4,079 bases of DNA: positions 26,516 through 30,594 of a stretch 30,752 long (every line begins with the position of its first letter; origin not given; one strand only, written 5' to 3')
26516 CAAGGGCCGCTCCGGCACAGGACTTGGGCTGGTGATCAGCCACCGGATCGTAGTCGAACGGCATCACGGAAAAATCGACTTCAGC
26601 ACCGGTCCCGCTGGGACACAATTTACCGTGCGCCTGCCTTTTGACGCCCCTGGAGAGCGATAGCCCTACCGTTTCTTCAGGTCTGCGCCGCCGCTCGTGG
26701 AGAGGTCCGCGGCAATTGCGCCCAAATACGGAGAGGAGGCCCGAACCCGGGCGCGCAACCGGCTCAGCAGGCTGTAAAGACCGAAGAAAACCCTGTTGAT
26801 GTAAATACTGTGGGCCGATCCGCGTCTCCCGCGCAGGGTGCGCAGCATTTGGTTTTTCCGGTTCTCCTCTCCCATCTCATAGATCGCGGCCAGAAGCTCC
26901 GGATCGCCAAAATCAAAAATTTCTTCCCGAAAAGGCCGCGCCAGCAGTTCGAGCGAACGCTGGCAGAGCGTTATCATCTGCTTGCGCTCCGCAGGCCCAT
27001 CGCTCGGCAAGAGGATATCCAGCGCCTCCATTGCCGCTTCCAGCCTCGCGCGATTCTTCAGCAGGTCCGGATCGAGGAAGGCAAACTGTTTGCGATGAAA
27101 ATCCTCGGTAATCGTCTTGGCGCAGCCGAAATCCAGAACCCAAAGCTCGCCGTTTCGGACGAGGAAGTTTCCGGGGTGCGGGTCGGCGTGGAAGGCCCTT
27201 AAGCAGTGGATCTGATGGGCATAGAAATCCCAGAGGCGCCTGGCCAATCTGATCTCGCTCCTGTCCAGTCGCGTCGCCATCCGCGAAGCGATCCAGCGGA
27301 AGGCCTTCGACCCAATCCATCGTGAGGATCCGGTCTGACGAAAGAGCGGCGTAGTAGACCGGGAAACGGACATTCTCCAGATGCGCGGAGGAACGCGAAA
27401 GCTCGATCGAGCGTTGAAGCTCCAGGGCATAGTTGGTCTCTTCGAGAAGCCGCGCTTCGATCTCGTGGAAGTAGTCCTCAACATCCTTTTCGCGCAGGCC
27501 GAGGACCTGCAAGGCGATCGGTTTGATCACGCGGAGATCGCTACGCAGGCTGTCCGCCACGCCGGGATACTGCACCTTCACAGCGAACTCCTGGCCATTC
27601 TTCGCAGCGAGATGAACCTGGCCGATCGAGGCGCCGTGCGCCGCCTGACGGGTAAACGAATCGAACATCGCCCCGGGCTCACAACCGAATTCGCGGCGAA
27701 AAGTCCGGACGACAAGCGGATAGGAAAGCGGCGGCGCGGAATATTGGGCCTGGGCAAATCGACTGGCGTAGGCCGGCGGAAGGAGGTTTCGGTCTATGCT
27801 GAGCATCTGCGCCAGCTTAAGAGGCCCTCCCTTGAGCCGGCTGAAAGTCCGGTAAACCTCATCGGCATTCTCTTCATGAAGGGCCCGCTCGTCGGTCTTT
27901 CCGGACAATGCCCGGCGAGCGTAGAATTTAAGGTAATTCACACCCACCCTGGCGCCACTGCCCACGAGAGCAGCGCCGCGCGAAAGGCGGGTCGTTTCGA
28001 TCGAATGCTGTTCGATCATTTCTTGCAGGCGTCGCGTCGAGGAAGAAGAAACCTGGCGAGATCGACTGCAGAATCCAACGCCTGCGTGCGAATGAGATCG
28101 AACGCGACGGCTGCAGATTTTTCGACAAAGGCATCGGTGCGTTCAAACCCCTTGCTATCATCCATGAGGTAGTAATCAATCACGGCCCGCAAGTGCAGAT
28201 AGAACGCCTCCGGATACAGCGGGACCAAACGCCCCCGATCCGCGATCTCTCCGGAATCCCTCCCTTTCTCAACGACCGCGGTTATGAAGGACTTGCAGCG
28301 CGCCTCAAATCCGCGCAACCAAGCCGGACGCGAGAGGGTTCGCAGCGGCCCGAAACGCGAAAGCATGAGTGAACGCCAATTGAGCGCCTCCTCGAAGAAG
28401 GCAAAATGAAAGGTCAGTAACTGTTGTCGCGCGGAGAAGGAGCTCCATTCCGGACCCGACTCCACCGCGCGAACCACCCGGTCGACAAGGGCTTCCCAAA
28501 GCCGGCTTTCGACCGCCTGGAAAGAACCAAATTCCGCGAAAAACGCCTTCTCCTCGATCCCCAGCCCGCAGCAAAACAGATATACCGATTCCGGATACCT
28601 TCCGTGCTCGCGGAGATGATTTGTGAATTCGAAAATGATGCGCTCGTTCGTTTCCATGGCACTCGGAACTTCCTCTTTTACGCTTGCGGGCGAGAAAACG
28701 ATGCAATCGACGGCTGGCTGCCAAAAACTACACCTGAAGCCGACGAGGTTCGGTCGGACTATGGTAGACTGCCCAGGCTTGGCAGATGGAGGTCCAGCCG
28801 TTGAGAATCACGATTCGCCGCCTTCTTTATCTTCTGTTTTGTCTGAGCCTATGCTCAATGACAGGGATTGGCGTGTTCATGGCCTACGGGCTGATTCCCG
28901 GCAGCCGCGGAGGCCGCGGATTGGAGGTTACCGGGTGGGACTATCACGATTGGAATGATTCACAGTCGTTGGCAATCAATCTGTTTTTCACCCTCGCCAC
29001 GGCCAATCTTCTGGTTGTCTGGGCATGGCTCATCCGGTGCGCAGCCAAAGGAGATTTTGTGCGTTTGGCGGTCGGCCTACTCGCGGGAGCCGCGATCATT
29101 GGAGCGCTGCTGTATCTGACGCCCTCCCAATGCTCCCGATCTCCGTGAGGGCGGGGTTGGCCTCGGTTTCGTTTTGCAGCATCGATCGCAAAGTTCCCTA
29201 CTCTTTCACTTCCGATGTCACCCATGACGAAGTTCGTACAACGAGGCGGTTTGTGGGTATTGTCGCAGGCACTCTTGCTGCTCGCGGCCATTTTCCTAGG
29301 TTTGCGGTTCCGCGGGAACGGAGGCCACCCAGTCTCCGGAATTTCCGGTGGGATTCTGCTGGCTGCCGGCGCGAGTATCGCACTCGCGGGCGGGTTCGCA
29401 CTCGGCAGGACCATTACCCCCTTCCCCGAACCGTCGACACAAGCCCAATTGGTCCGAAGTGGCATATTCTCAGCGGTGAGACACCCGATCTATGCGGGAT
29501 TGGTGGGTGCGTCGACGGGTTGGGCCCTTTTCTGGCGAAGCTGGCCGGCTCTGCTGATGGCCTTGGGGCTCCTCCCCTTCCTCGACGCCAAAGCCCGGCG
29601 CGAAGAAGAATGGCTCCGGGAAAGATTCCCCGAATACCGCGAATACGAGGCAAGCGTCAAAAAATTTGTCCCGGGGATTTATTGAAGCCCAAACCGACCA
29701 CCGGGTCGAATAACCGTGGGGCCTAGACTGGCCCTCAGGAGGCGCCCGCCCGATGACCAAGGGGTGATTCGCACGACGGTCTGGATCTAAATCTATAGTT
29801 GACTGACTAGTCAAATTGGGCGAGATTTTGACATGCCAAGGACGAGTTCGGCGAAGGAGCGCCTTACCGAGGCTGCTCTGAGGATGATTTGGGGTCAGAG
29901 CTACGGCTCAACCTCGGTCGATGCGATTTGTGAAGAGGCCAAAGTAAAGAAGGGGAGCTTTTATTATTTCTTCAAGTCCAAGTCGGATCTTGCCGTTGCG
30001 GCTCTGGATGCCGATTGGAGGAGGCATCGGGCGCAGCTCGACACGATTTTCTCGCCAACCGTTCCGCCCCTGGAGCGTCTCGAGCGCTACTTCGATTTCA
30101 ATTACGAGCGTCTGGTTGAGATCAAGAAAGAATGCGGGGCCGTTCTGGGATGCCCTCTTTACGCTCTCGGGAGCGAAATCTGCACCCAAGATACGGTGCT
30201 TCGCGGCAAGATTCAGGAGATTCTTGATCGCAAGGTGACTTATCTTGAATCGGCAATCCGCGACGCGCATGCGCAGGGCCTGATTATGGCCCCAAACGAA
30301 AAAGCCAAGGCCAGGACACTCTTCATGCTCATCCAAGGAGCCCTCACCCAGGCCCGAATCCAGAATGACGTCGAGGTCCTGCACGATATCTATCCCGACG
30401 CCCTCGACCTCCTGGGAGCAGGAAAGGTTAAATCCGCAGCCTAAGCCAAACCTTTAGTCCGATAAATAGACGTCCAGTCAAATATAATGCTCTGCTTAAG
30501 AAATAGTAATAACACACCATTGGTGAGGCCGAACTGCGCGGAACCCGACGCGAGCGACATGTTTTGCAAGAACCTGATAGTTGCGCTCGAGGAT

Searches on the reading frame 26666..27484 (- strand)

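Call 8: search_protein_families(library=pfam, proteins=[window:26666-27484:-], max_evalue=0.001)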
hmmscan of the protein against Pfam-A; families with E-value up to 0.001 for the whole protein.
window:26666-27484:- (272 aa): 2 families
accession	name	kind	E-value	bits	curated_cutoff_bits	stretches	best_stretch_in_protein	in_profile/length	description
PF03109.22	ABC1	-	1.6e-10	41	22.9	1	76-136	167-228/244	ABC1 atypical kinase-like domain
PF01636.29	APH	-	0.00011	22.5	23.2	1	60-123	126-198/239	Phosphotransferase enzyme family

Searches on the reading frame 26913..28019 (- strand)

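Call 8: search_protein_families(library=pfam, proteins=[window:26913-28019:-], max_evalue=0.001)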
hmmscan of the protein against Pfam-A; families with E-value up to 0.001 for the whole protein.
window:26913-28019:- (368 aa): 1 family
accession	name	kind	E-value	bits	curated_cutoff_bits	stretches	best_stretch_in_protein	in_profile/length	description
PF03109.22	ABC1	-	1.2e-31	110.1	22.9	1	92-260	3-173/244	ABC1 atypical kinase-like domain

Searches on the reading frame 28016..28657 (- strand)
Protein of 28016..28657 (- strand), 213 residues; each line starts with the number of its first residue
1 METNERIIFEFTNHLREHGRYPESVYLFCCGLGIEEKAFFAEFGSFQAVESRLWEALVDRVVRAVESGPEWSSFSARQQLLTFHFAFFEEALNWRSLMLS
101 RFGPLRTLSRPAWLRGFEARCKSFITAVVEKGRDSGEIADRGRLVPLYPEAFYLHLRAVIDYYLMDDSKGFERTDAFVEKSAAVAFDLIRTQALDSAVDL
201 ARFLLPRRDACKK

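Call 8: search_protein_families(library=pfam, proteins=[window:28016-28657:-], max_evalue=0.001)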
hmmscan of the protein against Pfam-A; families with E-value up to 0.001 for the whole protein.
window:28016-28657:- (213 aa): 1 family
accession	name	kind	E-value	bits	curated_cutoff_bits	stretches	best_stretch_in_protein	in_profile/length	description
PF17931.6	TetR_C_23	-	1.2e-22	80.9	29.1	1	80-204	2-127/127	Tetracyclin repressor-like, C-terminal domain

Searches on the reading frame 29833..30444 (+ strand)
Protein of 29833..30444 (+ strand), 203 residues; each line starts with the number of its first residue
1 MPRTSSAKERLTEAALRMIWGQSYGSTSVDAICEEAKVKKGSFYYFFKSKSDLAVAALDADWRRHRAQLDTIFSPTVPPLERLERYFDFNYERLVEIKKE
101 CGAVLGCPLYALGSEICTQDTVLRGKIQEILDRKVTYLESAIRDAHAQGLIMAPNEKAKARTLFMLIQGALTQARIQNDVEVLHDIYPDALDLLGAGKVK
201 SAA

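Call 8: search_protein_families(library=pfam, proteins=[window:29833-30444:+], max_evalue=0.001)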
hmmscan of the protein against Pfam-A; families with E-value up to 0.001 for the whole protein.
window:29833-30444:+ (203 aa): 3 families
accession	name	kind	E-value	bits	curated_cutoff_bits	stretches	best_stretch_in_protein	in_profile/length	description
PF00440.29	TetR_N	-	2.1e-12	47.1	24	1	12-56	2-46/47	Bacterial regulatory proteins, tetR family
PF16925.10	TetR_C_13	-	1.7e-08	35.3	27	1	80-184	2-103/109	Tetracyclin repressor-like, C-terminal domain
PF21993.1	TetR_C_13_2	-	6.7e-06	26.7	27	1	96-186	14-100/103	Transcriptional regulator LmrA/YxaF-like, C-terminal domain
